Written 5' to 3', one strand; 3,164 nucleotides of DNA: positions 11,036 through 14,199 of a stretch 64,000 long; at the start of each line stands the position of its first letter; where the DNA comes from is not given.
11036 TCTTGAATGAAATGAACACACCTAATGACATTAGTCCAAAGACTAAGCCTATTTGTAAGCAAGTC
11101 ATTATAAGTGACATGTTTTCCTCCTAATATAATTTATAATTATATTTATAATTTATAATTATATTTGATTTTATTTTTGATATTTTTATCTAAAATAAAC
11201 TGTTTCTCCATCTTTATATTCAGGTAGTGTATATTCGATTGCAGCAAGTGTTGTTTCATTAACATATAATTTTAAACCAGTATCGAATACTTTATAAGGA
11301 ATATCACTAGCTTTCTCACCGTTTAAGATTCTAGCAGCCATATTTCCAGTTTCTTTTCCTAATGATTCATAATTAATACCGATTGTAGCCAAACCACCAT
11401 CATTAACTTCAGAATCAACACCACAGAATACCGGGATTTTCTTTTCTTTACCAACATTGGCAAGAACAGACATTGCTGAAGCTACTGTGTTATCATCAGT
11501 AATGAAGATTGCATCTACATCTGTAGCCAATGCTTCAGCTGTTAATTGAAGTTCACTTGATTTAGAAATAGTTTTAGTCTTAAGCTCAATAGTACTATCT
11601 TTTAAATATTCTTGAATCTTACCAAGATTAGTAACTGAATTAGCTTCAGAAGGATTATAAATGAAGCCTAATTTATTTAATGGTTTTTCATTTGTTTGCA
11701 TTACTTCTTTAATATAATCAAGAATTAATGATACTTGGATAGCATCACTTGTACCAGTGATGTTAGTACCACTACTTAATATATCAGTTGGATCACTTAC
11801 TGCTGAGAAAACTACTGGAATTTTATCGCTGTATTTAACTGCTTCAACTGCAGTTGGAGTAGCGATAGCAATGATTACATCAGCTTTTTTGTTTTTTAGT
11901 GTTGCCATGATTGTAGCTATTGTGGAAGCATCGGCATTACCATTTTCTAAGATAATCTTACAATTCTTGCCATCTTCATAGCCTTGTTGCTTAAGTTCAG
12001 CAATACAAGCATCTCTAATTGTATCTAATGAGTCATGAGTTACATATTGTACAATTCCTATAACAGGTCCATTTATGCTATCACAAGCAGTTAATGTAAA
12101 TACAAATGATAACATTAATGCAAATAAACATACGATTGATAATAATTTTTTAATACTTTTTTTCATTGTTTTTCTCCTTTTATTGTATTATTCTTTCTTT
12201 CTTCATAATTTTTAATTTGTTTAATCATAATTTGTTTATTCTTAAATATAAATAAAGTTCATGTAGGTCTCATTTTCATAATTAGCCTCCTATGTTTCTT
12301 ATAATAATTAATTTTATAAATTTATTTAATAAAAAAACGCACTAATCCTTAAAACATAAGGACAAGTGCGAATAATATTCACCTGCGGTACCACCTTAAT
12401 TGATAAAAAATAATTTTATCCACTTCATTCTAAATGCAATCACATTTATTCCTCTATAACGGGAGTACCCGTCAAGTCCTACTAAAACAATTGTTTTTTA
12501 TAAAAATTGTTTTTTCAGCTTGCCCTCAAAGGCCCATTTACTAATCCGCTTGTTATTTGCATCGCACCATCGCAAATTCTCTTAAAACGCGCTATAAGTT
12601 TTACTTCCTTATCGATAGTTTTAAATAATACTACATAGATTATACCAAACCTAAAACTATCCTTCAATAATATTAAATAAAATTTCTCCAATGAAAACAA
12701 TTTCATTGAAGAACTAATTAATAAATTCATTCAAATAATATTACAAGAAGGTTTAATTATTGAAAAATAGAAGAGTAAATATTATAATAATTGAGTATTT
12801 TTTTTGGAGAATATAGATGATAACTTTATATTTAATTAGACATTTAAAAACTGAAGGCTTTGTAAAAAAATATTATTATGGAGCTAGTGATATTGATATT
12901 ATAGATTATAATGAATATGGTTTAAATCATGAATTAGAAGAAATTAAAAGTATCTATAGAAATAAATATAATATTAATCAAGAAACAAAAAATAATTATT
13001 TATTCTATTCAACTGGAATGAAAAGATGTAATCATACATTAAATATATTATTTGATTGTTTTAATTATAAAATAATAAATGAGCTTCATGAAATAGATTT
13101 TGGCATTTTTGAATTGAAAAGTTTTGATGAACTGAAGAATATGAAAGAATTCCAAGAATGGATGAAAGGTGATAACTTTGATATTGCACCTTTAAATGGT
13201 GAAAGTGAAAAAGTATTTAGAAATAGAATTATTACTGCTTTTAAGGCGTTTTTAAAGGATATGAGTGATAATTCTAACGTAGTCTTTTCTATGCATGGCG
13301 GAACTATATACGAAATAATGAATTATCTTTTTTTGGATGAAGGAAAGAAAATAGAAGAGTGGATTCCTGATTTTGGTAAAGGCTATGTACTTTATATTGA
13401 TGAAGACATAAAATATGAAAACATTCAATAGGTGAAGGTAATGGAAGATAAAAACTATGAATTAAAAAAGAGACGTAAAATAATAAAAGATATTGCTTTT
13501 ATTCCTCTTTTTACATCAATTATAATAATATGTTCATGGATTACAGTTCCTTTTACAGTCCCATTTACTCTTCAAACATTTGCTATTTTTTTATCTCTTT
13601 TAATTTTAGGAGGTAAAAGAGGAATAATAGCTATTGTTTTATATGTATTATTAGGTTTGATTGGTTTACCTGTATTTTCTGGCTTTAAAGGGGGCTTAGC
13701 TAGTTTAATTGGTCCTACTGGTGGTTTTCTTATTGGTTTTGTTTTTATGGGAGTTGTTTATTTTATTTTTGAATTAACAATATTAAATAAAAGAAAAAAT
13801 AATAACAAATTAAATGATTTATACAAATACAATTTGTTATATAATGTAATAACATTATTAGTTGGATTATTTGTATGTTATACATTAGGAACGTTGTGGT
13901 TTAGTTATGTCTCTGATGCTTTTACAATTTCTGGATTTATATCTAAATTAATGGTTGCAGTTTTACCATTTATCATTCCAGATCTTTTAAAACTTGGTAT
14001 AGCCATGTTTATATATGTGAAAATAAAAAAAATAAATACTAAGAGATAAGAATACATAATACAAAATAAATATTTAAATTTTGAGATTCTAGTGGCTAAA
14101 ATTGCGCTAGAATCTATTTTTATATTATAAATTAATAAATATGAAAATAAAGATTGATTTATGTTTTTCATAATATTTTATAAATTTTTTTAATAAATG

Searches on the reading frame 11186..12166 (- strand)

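Call 67: search_protein_families(library=pfam, proteins=[window:11186-12166:-], max_evalue=0.001)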
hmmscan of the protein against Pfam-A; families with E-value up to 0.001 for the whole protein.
window:11186-12166:- (326 aa): 3 families
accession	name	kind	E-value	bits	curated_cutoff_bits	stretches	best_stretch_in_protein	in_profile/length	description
PF04392.18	ABC_sub_bind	-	5.3e-61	206.9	25.9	1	36-316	2-283/293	ABC transporter substrate binding protein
PF13407.12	Peripla_BP_4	-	1.6e-06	28.3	35.1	1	47-285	9-258/258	Periplasmic binding protein domain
PF13458.12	Peripla_BP_6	-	2.6e-05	24.5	31.7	1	53-247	27-223/343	Periplasmic binding protein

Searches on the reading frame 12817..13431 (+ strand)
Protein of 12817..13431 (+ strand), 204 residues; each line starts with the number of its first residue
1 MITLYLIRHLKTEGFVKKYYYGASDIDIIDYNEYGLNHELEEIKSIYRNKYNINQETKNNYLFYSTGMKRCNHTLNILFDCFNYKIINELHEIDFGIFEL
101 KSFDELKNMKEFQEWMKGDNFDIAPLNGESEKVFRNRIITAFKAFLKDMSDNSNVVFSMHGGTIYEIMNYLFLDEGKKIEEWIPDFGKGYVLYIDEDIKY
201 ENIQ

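Call 67: search_protein_families(library=pfam, proteins=[window:12817-13431:+], max_evalue=0.001)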
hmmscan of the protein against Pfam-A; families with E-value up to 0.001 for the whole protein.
window:12817-13431:+ (204 aa): 1 family
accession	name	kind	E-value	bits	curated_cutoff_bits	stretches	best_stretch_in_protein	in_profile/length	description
PF00300.27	His_Phos_1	-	3.1e-15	56.8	21.7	1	4-172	1-159/194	Histidine phosphatase superfamily (branch 1)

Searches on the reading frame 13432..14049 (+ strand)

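Call 67: search_protein_families(library=pfam, proteins=[window:13432-14049:+], max_evalue=0.001)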
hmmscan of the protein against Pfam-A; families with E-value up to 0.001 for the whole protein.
window:13432-14049:+ (205 aa): 1 family
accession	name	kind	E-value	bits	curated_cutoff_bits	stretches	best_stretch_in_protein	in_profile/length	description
PF02632.19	BioY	-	5.3e-38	130.6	25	1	42-200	3-140/140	BioY family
